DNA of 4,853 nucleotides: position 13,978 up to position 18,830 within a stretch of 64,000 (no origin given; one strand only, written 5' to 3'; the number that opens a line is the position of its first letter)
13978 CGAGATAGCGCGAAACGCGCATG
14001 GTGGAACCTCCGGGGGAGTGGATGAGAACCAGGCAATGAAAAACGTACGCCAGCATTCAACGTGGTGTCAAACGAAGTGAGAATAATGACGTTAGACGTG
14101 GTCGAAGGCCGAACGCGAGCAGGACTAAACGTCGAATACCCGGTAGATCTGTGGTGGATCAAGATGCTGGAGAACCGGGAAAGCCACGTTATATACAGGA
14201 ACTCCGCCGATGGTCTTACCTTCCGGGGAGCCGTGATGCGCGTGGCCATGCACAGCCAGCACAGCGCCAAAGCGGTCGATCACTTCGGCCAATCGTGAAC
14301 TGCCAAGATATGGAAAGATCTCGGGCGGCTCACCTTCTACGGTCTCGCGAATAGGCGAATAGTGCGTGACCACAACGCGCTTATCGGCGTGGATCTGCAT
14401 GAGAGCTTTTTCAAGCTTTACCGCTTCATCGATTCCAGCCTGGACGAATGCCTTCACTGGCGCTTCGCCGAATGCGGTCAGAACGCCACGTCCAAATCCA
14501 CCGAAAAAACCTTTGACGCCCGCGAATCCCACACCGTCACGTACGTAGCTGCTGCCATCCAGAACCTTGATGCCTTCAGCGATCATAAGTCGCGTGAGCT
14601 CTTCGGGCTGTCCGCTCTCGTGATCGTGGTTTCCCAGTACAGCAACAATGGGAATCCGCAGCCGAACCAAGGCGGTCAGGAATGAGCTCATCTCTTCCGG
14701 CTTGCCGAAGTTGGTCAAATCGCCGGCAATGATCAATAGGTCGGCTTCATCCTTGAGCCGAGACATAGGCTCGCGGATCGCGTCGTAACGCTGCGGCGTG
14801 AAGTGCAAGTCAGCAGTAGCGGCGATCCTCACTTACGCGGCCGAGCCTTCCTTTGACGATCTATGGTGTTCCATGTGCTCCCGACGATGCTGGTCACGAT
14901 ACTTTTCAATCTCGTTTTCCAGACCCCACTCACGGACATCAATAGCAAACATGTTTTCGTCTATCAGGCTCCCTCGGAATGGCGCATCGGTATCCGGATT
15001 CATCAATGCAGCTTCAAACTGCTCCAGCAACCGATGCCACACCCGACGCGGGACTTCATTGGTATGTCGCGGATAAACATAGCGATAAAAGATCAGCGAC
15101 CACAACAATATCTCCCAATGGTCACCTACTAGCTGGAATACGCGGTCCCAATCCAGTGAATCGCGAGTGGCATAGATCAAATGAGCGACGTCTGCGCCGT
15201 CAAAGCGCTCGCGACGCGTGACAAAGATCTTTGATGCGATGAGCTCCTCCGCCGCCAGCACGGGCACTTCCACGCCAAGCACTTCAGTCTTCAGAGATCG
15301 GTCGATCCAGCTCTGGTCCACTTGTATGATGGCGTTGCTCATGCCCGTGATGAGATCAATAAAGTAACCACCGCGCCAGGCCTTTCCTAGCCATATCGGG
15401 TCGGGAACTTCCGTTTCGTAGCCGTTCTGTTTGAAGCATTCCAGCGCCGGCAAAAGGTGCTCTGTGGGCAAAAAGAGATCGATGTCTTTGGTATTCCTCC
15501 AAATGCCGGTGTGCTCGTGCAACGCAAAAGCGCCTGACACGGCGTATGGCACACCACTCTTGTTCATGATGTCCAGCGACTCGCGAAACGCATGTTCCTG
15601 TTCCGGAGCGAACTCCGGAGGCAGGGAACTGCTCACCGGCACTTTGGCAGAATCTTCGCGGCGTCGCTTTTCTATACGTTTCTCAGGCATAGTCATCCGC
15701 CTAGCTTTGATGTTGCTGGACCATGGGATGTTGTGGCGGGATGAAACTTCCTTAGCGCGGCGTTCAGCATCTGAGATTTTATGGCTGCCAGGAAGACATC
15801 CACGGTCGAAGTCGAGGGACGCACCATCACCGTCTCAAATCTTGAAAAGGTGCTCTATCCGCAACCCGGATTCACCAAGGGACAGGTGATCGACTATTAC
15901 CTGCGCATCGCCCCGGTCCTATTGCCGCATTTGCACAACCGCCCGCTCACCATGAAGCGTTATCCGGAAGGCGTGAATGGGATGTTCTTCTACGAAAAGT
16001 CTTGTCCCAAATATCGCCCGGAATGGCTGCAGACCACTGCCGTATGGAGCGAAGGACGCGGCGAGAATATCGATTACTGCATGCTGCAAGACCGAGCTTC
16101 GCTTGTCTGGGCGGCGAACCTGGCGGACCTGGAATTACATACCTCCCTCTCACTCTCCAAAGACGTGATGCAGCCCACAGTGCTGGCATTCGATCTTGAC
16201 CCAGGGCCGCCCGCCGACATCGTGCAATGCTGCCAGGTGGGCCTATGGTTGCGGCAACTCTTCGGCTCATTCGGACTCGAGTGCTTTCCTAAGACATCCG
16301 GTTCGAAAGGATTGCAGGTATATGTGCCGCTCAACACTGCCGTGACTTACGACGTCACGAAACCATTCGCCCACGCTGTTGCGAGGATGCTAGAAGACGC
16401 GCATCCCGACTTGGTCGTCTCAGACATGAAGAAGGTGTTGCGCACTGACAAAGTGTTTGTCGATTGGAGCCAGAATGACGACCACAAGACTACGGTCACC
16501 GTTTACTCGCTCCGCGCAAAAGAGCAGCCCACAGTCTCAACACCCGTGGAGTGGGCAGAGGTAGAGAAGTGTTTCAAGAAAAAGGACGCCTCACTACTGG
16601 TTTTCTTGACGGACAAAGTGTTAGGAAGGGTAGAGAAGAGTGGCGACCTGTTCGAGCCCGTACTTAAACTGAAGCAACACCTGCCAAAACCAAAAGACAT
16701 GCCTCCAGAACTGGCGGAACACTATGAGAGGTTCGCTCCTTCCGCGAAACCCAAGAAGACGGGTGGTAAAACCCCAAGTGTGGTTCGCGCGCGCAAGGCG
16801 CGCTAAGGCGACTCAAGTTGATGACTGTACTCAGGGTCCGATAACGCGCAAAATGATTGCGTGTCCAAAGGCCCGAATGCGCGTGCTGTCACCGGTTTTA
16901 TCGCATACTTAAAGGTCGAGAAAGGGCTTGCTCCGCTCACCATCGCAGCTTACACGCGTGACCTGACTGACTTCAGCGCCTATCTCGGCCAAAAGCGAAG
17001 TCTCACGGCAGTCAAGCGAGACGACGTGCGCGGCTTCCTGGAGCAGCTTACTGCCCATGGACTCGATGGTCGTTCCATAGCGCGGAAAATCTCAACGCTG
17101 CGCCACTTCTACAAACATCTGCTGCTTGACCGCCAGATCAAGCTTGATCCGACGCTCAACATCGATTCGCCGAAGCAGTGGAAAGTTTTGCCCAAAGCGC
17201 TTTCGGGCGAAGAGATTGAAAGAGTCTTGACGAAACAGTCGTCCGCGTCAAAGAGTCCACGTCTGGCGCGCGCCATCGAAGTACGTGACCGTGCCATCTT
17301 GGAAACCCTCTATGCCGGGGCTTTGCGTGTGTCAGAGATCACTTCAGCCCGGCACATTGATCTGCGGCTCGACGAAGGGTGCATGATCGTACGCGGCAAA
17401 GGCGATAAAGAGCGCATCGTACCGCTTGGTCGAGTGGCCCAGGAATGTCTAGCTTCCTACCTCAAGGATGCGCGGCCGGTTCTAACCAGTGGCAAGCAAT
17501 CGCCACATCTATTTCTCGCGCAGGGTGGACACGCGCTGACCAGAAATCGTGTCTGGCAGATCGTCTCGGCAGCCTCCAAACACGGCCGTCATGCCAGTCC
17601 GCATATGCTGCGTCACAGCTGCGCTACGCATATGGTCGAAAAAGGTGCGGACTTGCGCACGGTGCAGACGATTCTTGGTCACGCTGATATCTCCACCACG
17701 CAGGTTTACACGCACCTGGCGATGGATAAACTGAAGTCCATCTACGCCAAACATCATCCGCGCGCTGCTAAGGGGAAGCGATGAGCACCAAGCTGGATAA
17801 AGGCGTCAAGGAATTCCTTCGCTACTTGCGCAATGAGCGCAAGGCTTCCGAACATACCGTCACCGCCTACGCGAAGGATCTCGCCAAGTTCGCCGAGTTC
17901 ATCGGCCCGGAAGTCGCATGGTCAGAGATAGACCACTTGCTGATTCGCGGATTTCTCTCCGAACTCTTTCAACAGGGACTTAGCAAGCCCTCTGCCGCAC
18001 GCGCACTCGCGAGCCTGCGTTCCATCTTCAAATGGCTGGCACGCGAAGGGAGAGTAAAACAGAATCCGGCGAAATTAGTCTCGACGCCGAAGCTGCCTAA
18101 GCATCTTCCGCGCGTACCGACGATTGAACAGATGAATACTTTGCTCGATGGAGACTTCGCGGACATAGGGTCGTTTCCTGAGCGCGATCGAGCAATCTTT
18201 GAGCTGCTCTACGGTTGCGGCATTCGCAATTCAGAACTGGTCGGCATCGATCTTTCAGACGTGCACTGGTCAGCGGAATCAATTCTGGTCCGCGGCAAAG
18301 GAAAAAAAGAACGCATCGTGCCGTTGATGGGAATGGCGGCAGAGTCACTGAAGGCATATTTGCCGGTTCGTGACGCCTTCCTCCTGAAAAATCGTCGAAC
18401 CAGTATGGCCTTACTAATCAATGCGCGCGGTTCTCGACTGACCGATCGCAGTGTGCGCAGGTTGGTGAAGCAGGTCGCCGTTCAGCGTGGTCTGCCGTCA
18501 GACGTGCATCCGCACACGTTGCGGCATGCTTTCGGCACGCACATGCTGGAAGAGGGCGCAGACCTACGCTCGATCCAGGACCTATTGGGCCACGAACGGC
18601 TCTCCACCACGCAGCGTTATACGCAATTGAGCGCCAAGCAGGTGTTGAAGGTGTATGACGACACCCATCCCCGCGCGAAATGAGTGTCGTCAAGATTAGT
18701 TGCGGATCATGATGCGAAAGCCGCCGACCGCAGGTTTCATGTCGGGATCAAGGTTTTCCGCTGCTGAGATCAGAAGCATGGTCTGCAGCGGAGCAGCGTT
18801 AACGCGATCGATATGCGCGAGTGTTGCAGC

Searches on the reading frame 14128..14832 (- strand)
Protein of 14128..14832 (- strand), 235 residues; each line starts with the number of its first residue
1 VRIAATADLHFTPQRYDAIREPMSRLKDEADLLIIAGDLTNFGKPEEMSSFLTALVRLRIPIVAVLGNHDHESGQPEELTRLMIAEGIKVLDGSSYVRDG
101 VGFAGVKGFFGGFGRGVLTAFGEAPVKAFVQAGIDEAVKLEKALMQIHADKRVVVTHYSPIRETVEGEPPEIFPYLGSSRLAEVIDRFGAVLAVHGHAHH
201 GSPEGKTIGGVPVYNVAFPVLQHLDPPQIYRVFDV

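Call 37: search_protein_families(library=pfam, proteins=[window:14128-14832:-], max_evalue=0.00001)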
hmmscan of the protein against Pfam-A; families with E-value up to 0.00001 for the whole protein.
window:14128-14832:- (235 aa): 2 families
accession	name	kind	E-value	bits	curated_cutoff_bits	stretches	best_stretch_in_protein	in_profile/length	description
PF00149.33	Metallophos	-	2.6e-17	64.3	21.5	1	1-200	1-190/191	Calcineurin-like phosphoesterase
PF12850.12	Metallophos_2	-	3.5e-11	43.8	27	1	1-201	1-119/154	Calcineurin-like phosphoesterase superfamily domain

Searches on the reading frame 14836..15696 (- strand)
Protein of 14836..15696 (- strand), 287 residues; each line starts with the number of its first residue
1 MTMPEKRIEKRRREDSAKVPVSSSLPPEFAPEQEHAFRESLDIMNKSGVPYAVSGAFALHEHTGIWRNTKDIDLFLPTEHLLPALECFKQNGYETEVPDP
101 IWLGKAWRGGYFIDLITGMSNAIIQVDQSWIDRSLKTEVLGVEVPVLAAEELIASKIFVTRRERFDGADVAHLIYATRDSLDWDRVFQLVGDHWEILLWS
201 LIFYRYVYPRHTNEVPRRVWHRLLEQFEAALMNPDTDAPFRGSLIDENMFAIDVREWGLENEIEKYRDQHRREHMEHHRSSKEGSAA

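Call 38: search_protein_families(library=pfam, proteins=[window:14836-15696:-], max_evalue=0.00001)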
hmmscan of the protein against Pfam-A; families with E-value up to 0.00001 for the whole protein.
window:14836-15696:- (287 aa): 2 families
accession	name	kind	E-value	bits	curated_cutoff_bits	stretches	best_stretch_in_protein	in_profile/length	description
PF09970.15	DUF2204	-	3.9e-07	30.3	20.3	1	36-167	4-140/181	Nucleotidyl transferase of unknown function (DUF2204)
PF19502.5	DUF6036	-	2e-06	28.1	23.6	1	54-201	25-144/164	Nucleotidyltransferase of unknown function (DUF6036)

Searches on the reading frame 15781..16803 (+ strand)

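Call 38: search_protein_families(library=pfam, proteins=[window:15781-16803:+], max_evalue=0.00001)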
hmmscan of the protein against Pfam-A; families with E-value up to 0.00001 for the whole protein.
window:15781-16803:+ (341 aa): 1 family
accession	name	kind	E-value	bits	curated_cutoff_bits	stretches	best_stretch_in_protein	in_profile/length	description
PF21686.3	LigD_Prim-Pol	-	3.6e-85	286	27.4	1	32-291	1-254/254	LigD, primase-polymerase domain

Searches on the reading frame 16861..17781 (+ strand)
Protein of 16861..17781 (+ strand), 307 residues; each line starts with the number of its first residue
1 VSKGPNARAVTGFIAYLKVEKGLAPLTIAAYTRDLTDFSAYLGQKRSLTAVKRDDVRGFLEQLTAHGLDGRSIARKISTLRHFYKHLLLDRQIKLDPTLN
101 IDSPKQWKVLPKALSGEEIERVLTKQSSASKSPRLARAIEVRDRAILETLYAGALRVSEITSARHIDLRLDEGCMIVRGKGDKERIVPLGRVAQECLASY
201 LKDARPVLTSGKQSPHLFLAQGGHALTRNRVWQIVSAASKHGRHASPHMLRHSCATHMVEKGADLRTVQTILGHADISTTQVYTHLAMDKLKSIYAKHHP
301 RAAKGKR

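Call 38: search_protein_families(library=pfam, proteins=[window:16861-17781:+], max_evalue=0.00001)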
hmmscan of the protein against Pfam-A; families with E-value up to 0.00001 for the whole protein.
window:16861-17781:+ (307 aa): 3 families
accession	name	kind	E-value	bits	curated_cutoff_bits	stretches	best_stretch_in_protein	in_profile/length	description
PF00589.27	Phage_integrase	-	6e-40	137.3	27.1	1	117-288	6-170/172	Phage integrase family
PF02899.23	Phage_int_SAM_1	-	2.2e-21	76.3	22.3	1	11-87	2-79/83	Phage integrase, N-terminal SAM-like domain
PF13495.12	Phage_int_SAM_4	-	4.3e-07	30.7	27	1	13-90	5-81/85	Phage integrase, N-terminal SAM-like domain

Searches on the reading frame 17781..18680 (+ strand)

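Call 38: search_protein_families(library=pfam, proteins=[window:17781-18680:+], max_evalue=0.00001)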
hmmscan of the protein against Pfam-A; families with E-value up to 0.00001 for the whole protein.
window:17781-18680:+ (300 aa): 3 families
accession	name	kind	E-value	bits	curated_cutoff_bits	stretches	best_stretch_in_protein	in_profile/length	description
PF00589.27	Phage_integrase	-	7.3e-44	150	27.1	1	116-285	6-170/172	Phage integrase family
PF02899.23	Phage_int_SAM_1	-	2.1e-20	73.2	22.3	1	9-90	1-83/83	Phage integrase, N-terminal SAM-like domain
PF13495.12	Phage_int_SAM_4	-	6.2e-07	30.2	27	1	10-88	3-80/85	Phage integrase, N-terminal SAM-like domain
